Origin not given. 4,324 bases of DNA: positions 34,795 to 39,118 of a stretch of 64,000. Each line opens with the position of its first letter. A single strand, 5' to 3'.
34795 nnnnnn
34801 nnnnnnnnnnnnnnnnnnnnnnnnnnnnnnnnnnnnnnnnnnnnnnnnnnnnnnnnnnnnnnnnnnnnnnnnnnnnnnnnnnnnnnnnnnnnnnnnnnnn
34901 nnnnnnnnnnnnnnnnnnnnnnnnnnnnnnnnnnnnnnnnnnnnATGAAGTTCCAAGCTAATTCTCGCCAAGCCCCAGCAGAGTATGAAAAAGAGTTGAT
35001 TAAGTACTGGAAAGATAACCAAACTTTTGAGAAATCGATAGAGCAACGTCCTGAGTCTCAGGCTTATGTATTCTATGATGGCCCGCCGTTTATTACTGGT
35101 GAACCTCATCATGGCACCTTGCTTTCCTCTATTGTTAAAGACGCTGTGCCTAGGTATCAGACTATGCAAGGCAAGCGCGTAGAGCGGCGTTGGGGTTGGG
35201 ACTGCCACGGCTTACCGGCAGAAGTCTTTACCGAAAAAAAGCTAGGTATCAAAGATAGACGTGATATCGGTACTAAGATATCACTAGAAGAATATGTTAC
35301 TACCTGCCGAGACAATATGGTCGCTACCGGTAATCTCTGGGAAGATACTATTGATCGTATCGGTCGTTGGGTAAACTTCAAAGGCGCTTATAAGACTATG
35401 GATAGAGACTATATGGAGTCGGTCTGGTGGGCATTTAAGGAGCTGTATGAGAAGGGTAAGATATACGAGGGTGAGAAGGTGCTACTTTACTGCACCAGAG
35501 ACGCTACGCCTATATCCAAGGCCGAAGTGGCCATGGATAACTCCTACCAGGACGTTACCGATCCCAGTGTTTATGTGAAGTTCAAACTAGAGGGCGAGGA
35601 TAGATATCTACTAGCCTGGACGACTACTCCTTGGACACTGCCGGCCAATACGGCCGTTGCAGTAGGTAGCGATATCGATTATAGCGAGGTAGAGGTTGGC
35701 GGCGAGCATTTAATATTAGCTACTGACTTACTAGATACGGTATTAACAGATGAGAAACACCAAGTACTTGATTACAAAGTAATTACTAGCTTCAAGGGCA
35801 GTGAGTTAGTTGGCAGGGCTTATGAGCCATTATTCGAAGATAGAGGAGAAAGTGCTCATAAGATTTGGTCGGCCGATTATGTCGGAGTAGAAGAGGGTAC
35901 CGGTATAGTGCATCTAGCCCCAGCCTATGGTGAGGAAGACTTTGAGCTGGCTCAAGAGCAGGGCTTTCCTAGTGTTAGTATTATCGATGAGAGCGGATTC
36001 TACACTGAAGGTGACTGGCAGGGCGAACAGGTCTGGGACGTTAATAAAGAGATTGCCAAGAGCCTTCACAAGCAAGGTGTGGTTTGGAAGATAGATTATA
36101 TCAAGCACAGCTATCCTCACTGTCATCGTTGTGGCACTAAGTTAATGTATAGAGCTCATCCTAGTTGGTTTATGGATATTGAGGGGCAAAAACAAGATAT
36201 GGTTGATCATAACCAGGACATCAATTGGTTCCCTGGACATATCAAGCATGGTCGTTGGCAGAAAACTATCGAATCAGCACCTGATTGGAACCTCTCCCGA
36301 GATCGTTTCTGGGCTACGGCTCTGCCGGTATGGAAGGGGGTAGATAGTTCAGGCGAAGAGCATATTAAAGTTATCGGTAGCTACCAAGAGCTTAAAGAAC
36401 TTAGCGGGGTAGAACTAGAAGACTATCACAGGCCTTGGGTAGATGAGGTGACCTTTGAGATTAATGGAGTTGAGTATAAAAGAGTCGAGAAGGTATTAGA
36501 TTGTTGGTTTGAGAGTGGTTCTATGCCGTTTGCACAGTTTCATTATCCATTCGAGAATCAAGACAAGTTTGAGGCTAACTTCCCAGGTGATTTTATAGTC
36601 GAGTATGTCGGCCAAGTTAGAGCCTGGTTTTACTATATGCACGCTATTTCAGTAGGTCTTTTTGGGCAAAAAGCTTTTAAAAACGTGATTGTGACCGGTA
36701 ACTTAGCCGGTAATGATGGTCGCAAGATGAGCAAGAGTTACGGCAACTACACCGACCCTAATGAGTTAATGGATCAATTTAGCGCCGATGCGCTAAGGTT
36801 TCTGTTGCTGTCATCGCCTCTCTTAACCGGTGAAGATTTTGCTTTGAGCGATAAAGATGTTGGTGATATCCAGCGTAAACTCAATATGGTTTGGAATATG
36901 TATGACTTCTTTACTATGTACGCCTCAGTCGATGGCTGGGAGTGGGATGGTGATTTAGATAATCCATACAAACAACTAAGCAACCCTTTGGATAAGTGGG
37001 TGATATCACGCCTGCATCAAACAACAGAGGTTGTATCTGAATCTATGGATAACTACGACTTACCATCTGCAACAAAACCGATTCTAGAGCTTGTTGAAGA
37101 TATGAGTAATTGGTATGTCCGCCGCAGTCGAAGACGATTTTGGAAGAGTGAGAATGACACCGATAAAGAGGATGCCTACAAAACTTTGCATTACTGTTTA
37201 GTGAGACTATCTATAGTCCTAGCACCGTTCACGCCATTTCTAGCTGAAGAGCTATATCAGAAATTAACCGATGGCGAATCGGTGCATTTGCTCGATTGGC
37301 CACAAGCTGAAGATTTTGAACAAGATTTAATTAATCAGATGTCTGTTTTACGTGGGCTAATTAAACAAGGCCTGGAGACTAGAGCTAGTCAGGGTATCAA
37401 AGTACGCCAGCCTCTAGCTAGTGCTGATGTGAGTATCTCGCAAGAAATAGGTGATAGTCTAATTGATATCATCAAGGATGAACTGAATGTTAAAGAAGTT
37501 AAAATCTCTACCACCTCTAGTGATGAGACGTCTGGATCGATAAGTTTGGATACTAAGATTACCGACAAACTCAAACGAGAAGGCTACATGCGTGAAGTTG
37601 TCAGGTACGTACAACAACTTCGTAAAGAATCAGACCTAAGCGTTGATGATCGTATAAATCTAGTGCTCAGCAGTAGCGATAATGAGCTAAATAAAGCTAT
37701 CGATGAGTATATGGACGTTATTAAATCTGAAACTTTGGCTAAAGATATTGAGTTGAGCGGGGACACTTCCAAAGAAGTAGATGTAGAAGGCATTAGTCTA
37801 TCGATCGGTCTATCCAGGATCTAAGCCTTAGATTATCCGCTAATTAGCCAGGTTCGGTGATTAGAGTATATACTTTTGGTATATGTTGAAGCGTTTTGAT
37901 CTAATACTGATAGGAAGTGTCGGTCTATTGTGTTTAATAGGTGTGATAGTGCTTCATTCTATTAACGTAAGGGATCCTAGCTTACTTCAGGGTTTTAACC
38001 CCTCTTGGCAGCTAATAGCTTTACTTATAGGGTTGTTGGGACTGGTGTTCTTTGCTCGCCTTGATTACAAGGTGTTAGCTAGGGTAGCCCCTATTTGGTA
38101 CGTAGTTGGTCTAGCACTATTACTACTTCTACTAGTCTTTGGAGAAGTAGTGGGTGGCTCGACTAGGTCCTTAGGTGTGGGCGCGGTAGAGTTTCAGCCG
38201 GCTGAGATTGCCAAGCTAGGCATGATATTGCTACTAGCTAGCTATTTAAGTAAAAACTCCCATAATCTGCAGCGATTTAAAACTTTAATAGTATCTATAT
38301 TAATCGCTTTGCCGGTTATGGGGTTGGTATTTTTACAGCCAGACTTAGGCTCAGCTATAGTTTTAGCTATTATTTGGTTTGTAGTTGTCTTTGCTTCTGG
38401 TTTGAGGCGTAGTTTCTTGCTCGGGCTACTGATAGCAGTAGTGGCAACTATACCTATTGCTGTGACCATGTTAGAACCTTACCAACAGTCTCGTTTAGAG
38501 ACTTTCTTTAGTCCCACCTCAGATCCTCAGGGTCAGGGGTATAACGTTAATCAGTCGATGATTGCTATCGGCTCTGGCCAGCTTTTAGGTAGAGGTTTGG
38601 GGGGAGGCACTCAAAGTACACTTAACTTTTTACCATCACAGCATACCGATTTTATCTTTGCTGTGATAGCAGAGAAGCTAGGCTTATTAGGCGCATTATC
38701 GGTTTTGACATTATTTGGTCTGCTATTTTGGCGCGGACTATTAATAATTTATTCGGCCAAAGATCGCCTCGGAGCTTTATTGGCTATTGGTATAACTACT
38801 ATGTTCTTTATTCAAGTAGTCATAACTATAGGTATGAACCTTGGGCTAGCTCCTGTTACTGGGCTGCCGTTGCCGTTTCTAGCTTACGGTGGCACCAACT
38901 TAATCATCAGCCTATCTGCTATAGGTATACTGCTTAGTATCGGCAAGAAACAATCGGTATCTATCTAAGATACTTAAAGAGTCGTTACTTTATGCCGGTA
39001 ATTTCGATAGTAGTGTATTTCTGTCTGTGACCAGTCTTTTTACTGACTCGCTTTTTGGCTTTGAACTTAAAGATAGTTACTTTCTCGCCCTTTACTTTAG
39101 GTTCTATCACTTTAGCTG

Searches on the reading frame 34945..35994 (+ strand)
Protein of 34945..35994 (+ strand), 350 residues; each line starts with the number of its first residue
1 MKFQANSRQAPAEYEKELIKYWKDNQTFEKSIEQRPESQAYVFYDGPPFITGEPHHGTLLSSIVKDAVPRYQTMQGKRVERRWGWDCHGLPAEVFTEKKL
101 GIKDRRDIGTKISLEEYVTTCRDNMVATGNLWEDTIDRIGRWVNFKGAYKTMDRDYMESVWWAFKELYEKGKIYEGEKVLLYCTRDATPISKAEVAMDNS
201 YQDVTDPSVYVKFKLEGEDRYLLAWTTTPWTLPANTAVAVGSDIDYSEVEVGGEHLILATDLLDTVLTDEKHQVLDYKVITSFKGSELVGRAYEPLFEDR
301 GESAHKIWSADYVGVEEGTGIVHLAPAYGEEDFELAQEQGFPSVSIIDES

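Call 32: find_related_loci(query=window:34945-35994:+, collection=metagenome_contigs, flank=1200)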
Query window:34945-35994:+ (350 aa) in metagenome_contigs; peptide patterns used: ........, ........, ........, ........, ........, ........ (x = any residue, [..] = any of these).
600 stretches matched a pattern (row limit reached: there are more); 588 encode a relative of the query (tblastn E <= 1e-3); the best 80 are kept; 80 distinct loci.
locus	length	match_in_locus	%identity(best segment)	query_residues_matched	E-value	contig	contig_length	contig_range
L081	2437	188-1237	77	1-350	0e+0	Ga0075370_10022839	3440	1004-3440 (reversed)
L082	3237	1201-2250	77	1-350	0e+0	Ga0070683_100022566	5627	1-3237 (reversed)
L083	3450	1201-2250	76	1-350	0e+0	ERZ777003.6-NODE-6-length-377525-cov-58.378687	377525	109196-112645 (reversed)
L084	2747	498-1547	76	1-350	0e+0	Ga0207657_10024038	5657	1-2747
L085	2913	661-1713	77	1-350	0e+0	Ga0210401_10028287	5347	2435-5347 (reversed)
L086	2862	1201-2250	75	1-350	0e+0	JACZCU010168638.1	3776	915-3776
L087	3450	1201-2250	76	1-350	0e+0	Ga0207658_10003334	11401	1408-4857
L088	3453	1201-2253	77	1-350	0e+0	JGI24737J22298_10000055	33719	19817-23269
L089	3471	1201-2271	76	1-350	0e+0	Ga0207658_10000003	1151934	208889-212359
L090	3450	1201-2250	76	1-350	0e+0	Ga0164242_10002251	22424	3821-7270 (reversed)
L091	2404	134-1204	76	1-350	0e+0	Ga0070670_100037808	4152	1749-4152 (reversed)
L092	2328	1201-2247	76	1-350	0e+0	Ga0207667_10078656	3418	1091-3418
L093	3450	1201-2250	74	1-350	0e+0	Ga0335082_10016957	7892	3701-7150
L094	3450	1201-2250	75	1-349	0e+0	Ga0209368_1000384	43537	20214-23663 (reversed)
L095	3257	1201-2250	74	1-350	0e+0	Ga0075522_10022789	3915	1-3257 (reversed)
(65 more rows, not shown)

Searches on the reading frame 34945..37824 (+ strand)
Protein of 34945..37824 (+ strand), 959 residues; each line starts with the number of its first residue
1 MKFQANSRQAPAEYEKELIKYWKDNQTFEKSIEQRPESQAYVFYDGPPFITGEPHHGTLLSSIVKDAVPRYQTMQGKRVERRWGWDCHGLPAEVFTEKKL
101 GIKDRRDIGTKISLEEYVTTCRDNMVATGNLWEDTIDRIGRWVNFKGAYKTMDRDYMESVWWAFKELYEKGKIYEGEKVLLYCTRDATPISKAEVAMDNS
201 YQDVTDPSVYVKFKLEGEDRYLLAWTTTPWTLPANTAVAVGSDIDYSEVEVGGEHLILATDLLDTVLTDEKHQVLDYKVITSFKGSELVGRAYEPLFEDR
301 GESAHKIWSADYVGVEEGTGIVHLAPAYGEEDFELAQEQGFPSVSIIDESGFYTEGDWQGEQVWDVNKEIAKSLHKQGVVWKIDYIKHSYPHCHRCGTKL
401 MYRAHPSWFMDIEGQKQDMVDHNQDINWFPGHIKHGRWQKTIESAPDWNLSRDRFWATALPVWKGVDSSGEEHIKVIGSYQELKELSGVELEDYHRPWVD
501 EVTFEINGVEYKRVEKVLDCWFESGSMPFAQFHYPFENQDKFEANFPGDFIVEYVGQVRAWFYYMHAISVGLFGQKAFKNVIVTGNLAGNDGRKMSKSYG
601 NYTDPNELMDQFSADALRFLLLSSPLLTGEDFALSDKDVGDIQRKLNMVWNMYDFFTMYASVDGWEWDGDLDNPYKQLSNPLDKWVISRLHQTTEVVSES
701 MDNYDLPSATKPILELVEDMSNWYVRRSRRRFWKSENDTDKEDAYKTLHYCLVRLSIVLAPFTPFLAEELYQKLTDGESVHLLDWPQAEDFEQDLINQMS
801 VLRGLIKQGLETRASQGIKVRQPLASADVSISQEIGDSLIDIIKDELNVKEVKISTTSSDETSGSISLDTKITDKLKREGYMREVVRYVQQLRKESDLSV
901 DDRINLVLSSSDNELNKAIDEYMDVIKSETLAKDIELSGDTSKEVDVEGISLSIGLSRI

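Call 8: search_protein_families(library=pfam, proteins=[window:34945-37824:+])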
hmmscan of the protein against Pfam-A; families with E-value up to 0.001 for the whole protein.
window:34945-37824:+ (959 aa): 5 families
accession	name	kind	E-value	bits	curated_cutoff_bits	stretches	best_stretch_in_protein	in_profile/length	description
PF00133.28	tRNA-synt_1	-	1e-113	380.7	22.7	1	18-628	2-409/414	tRNA synthetases class I (I, L, M and V)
PF08264.19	Anticodon_1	-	4.8e-33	114.6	25.1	1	683-824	1-144/148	Anticodon-binding domain of tRNA ligase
PF19302.4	DUF5915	-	9.5e-27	94.2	27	1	862-958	98-194/195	Domain of unknown function (DUF5915)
PF09334.17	tRNA-synt_1g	-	9.1e-16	58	20.1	2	570-639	305-371/391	tRNA synthetases class I (M)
PF13603.12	tRNA-synt_1_2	-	6.7e-06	26.1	25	1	210-351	11-144/185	Leucyl-tRNA synthetase, editing domain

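Call 12: find_related_loci(query=window:34945-37824:+, collection=genome_contigs, flank=3000)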
Query window:34945-37824:+ (959 aa) in genome_contigs; peptide patterns used: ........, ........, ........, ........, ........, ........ (x = any residue, [..] = any of these).
394 stretches matched a pattern; 386 encode a relative of the query (tblastn E <= 1e-3); the best 80 are kept; 80 distinct loci.
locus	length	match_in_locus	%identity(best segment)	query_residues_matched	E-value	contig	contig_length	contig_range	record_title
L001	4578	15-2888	70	1-959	0e+0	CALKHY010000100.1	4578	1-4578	MAG TPA_asm: uncultured Candidatus Saccharibacteria bacterium isolate SRR4028141_bin.49_CONCOCT_v1.1_MAG genome assembly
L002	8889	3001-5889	70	1-958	0e+0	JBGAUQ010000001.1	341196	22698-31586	MAG: Candidatus Saccharimonadales bacterium isolate MAG_AAO_AS.77 AAOAS-77_NODE_1_length_341196_cov_10.715592, whole gen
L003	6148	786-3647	70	1-958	0e+0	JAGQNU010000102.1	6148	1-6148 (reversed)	MAG: Candidatus Saccharibacteria bacterium isolate HKST-UBA76 2008_334691, whole genome shotgun sequence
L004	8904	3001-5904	69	1-958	0e+0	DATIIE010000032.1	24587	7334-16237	MAG TPA_asm: Candidatus Saccharimonadales bacterium isolate SMAG_U15656 k141_208905, whole genome shotgun sequence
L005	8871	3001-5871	70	1-958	0e+0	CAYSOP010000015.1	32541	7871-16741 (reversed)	MAG TPA_asm: uncultured Candidatus Saccharibacteria bacterium isolate SRP200132_co1_551 genome assembly, contig: NODE_23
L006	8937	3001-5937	69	1-959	0e+0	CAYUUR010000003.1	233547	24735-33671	MAG TPA_asm: uncultured Candidatus Saccharibacteria bacterium isolate SRP342105_co1_352 genome assembly, contig: NODE_46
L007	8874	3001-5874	69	1-958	0e+0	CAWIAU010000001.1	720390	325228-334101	MAG: uncultured bacterium isolate MFD01275.bin.1.89 genome assembly, contig: contig_10368, whole genome shotgun sequence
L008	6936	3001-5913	68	1-958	0e+0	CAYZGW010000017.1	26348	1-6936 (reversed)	MAG TPA_asm: uncultured Candidatus Saccharibacteria bacterium isolate SRP200132_co1_640 genome assembly, contig: NODE_31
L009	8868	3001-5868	69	1-958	0e+0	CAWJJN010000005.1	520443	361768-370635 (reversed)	MAG: uncultured Candidatus Saccharibacteria bacterium isolate MFD05674.bin.1.49 genome assembly, contig: contig_86960, w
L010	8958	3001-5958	67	1-959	0e+0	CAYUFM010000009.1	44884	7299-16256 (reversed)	MAG TPA_asm: uncultured Candidatus Saccharibacteria bacterium isolate SRP286056_co1_255 genome assembly, contig: NODE_81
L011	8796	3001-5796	71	1-933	0e+0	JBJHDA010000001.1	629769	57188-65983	MAG: Candidatus Saccharibacteria bacterium isolate SF2967_J5348.maxbin.007_sub NODE_1_length_629769_cov_10.445477, whole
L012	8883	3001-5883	69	1-958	0e+0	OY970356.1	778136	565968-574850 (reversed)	MAG: uncultured Candidatus Saccharibacteria bacterium isolate MFD05684.bin.c.4 genome assembly, chromosome: 1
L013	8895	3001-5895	69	1-958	0e+0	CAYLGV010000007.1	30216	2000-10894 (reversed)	MAG TPA_asm: uncultured Candidatus Saccharibacteria bacterium isolate SRP296810_co1_372 genome assembly, contig: NODE_13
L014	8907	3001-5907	67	1-958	0e+0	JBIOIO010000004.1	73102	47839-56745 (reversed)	MAG: Candidatus Saccharimonadales bacterium isolate GcA13-10 k141_215912_length_73102_cov_75.0205, whole genome shotgun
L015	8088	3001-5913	69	1-958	0e+0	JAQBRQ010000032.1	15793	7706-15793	MAG: Candidatus Saccharibacteria bacterium isolate RYN_405 scaffold_1273510, whole genome shotgun sequence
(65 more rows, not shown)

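Call 65: search_solved_structures(query=window:34945-37824:+, max_evalue=1e-20)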
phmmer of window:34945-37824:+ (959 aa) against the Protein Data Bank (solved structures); distinct sequences matched with E-value up to 1e-20: 22.
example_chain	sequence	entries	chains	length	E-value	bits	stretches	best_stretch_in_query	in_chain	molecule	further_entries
8c8v_A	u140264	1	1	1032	1.2e-215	721.9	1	4-923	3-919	Isoleucine--tRNA ligase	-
8c8u_A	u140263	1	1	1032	1.2e-215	721.8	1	4-923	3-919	Isoleucine--tRNA ligase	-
8c9d_A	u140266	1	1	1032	3.9e-214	716.8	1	4-923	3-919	Isoleucine--tRNA ligase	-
8c8w_A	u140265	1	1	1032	8.1e-213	712.5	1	4-922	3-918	Isoleucine--tRNA ligase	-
1ile_A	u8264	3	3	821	3.1e-197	660.9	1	13-817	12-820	ISOLEUCYL-TRNA SYNTHETASE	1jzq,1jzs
8wnd_A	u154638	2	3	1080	2.9e-193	647.7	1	11-860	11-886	isoleucine--tRNA ligase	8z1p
9wqs_A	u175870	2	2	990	6.5e-191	639.9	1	11-861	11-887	Isoleucine--tRNA ligase, cytoplasmic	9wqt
7d5c_A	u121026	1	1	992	6.6e-191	639.9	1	11-861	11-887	Isoleucine--tRNA ligase, cytoplasmic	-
9w01_B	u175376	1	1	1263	5.3e-185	620.4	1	10-860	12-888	Isoleucine--tRNA ligase, cytoplasmic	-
6ldk_A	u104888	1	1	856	1.5e-184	618.9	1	13-774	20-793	Isoleucine--tRNA ligase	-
1ffy_A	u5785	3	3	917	2e-91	310.6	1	15-819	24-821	ISOLEUCYL-TRNA SYNTHETASE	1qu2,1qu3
8c9e_A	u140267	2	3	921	1.9e-86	294.2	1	15-793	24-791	Isoleucine--tRNA ligase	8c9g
8c9f_A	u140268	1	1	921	3.6e-84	286.6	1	15-793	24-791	Isoleucine--tRNA ligase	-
8wnf_A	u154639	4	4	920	1.3e-65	225.2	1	19-771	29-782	Isoleucine--tRNA ligase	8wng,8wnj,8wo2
8wni_A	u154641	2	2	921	1.3e-65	225.2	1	19-771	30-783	Isoleucine--tRNA ligase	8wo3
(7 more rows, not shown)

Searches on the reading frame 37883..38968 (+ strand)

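Call 8: search_protein_families(library=pfam, proteins=[window:37883-38968:+])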
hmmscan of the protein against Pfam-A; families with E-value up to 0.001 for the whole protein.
window:37883-38968:+ (361 aa): 1 family
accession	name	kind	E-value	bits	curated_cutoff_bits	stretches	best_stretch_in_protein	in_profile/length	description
PF01098.24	FTSW_RODA_SPOVE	-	2.9e-94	316.4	26.4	1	12-357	7-354/356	Cell cycle protein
